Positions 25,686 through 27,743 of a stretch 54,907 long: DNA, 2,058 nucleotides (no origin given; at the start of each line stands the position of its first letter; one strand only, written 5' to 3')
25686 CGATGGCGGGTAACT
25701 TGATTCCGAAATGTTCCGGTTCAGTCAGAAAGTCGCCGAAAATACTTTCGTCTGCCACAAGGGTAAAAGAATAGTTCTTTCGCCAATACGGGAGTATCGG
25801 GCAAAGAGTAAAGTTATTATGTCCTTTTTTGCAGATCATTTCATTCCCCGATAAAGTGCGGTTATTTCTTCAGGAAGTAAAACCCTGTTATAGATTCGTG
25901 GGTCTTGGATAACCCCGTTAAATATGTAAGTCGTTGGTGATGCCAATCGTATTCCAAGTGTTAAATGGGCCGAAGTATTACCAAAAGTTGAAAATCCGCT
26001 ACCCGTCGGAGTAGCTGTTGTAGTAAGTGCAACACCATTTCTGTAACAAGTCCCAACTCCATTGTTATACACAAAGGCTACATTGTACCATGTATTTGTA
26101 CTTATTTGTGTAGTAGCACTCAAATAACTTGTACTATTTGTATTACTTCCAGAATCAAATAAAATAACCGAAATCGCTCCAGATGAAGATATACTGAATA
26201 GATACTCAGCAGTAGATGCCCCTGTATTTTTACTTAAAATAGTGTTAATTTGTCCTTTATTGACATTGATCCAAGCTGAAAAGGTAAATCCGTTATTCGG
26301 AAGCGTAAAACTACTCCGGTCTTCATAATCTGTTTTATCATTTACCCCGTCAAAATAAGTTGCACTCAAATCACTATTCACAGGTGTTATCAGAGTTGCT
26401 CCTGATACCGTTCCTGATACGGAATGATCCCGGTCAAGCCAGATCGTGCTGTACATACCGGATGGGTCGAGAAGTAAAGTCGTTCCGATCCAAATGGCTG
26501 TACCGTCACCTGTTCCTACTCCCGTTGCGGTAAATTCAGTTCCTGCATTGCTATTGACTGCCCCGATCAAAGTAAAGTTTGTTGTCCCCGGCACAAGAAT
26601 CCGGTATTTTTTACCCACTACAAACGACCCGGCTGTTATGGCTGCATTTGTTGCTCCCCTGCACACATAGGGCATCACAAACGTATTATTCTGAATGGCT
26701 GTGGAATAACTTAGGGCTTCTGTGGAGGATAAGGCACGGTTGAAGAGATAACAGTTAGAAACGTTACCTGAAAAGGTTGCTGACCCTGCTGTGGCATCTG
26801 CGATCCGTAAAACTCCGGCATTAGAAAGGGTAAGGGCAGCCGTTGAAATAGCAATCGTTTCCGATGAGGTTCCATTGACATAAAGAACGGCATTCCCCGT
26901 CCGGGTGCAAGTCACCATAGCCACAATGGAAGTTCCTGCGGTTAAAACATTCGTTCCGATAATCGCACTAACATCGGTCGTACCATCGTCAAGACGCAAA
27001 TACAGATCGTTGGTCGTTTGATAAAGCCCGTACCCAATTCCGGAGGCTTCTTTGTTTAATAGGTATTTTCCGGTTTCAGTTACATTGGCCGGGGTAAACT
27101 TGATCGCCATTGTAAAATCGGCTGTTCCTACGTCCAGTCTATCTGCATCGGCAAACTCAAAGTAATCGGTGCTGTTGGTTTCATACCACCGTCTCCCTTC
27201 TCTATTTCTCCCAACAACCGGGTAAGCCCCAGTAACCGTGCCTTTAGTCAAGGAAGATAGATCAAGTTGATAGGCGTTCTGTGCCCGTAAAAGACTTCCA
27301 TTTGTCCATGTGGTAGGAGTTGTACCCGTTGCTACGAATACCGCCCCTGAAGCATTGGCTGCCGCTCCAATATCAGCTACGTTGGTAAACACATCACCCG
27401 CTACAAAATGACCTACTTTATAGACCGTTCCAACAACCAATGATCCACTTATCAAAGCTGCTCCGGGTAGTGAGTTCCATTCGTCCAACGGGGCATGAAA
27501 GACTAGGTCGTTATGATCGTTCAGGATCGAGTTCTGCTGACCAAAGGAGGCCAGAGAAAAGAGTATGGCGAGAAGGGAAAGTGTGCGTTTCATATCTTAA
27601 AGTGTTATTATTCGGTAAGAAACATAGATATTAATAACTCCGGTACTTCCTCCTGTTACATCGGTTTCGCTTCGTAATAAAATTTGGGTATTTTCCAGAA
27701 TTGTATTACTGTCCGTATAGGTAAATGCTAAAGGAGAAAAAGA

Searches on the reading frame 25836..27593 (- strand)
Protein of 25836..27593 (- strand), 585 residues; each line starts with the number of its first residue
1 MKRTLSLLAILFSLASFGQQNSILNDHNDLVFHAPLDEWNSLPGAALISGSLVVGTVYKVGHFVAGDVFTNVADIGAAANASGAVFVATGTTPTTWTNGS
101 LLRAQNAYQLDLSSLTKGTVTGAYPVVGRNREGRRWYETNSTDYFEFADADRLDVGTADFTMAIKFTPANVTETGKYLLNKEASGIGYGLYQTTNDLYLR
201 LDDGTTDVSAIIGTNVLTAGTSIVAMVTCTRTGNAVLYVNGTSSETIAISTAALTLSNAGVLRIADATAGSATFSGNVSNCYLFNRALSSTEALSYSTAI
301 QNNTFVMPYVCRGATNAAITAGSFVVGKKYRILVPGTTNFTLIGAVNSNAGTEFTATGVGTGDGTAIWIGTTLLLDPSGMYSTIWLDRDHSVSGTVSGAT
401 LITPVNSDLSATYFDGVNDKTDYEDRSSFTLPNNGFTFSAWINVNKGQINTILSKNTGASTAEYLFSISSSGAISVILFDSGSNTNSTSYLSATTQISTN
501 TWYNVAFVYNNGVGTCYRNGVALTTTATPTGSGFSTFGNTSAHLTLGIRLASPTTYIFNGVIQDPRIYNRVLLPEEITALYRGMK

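Call 94: search_protein_families(library=pfam, max_evalue=0.01, proteins=[window:25836-27593:-])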
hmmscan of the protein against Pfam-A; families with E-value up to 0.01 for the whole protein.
window:25836-27593:- (585 aa): 2 families
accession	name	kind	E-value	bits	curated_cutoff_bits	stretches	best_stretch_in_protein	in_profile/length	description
PF13385.13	Laminin_G_3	-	1.6e-34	119.7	27.6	2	420-577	3-150/151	Concanavalin A-like lectin/glucanases superfamily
PF02973.23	Sialidase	-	0.001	19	26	0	506-578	109-182/189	Sialidase, N-terminal domain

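Call 106: search_protein_families(library=phrogs, max_evalue=0.001, proteins=[window:25836-27593:-])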
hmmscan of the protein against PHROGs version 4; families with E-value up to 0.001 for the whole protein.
window:25836-27593:- (585 aa): 2 families
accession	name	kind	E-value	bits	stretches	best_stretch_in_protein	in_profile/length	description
phrog_8510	-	head and packaging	1.7e-16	60.2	1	410-573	730-889/1348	virion structural protein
phrog_24074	-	unknown function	5.6e-07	29.2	1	186-567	248-605/892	-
